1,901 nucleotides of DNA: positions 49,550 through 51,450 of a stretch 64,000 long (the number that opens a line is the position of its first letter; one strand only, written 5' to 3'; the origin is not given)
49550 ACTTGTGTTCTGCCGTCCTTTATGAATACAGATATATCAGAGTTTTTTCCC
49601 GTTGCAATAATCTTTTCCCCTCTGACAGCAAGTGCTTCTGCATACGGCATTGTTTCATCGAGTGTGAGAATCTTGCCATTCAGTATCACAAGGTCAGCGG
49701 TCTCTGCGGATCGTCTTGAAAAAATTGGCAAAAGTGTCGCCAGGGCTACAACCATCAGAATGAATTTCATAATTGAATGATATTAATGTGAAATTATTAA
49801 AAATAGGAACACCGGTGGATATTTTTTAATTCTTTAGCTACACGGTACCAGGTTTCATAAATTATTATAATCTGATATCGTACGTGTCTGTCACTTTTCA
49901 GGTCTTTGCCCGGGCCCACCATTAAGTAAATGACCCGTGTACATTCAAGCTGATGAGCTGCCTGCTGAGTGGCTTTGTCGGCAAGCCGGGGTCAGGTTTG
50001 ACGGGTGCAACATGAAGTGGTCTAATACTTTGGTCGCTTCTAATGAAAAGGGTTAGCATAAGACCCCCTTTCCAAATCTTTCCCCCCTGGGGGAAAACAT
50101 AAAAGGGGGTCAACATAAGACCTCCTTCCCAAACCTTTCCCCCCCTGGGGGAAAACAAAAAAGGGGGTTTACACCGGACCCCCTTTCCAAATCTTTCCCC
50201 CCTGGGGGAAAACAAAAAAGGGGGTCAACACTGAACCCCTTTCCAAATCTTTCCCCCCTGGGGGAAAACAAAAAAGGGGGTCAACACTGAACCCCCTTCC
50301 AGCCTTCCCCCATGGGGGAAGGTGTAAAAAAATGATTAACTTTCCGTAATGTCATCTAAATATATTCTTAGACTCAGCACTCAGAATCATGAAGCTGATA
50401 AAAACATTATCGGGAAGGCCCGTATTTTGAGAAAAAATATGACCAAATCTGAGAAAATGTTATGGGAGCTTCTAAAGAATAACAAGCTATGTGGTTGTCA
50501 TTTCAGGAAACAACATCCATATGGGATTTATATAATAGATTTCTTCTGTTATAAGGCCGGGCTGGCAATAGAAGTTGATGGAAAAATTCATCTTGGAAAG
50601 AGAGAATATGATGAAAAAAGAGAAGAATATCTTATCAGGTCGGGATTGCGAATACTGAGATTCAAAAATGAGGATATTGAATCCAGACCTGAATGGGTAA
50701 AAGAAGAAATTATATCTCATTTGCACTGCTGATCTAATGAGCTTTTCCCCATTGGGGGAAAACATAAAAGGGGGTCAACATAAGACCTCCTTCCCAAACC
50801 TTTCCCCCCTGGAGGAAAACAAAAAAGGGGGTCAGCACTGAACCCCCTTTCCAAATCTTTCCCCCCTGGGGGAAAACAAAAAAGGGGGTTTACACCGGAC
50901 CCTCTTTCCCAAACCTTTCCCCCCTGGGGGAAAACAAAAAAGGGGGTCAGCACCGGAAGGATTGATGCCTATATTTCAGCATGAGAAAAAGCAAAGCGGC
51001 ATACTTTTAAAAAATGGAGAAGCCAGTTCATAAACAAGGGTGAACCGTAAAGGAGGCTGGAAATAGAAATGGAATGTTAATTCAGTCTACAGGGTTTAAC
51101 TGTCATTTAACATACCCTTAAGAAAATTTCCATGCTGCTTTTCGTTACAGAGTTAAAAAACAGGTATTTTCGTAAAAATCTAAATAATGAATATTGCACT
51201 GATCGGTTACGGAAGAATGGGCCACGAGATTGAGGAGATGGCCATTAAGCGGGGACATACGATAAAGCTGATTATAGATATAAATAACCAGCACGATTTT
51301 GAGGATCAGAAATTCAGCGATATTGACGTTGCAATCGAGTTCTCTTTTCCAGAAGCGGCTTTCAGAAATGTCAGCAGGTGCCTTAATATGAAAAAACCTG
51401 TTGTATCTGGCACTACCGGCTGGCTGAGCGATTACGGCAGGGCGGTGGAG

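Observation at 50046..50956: DUF559 (Vsr-like) nuclease gene nested between two same-orientation arrays of a G5/C5 double-hairpin repeat: possible nuclease/repeat module analogous to REP/RAYT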

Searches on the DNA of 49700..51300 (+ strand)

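Call 6: search_rna_families(source=window, start=49700, end=51300, threshold=evalue, max_evalue=1)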
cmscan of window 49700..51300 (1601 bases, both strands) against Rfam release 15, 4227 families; matches with E-value up to 1: 22.
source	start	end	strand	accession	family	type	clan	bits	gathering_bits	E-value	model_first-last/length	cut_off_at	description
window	50043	50245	-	RF04156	MIR2670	Gene; miRNA;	-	36.1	117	1.6e-05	1-200/200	no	MIR2670 microRNA precursor family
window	50232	50368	-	RF03922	MIR2119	Gene; miRNA;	-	30.2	73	0.15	1-188/188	no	MIR2119 microRNA precursor family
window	50252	50320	-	RF03890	mir-B8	Gene; miRNA;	-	30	90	0.023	1-67/67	no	mir-B8 microRNA precursor family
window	50204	50311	-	RF03629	mir-641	Gene; miRNA;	-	26.4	100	0.025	1-98/98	no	mir-641 microRNA precursor family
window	50803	50873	-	RF03890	mir-B8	Gene; miRNA;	-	25.5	90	0.24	1-67/67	no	mir-B8 microRNA precursor family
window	50139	50209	-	RF03890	mir-B8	Gene; miRNA;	-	25.3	90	0.27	1-67/67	no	mir-B8 microRNA precursor family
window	50840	50949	-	RF03329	mir-4743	Gene; miRNA;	-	24.7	72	0.021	1-101/101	no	mir-4743 microRNA precursor family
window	50137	50280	-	RF01264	snR83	Gene; snRNA; snoRNA; HACA-box;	CL00023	23.7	75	0.0083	25-207/308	no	Small nucleolar RNA snR83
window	50140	50260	-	RF00426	SCARNA15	Gene; snRNA; snoRNA; scaRNA;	CL00019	23.3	65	0.14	1-128/128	no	Small Cajal body specific RNA 15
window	50793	50880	-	RF03520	mir-3059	Gene; miRNA;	-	23.1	88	0.11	1-59/59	no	mir-3059 microRNA precursor family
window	50076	50157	-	RF00719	mir-326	Gene; miRNA;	-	22.9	66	0.16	1-95/95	no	mir-326 microRNA precursor family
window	50855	50937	-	RF00719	mir-326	Gene; miRNA;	-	21.8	66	0.3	1-95/95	no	mir-326 microRNA precursor family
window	50230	50285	-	RF03406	mir-3099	Gene; miRNA;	-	21.5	95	0.31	1-84/84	no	mir-3099 microRNA precursor family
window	50809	50995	-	RF03533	SQ1002_RNA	Gene; sRNA;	-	20.6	128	0.097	1-237/237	no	Clostridioides difficile sRNA SQ1002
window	50752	50925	-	RF04156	MIR2670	Gene; miRNA;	-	19.4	117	0.28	1-200/200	no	MIR2670 microRNA precursor family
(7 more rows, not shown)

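Call 108: search_rna_families(sources=[L070, L046, L113, L055, L010, L009, L157, L163], threshold=gathering)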
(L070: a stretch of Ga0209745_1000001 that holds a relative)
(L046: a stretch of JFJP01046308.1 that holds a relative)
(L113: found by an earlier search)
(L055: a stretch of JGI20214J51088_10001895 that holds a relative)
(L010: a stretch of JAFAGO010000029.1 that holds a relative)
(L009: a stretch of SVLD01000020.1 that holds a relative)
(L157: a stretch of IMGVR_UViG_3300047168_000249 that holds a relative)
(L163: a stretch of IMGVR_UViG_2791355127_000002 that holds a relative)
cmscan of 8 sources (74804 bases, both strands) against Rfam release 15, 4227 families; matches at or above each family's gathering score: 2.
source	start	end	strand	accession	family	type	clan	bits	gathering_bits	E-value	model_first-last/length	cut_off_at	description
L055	14061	14133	-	RF00005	tRNA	Gene; tRNA;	CL00001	69.4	29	5.4e-13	1-71/71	no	tRNA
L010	13887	13952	-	RF01705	Flavo-1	Gene; sRNA;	-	64.3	42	1.1e-11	1-76/76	no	Flavo-1 RNA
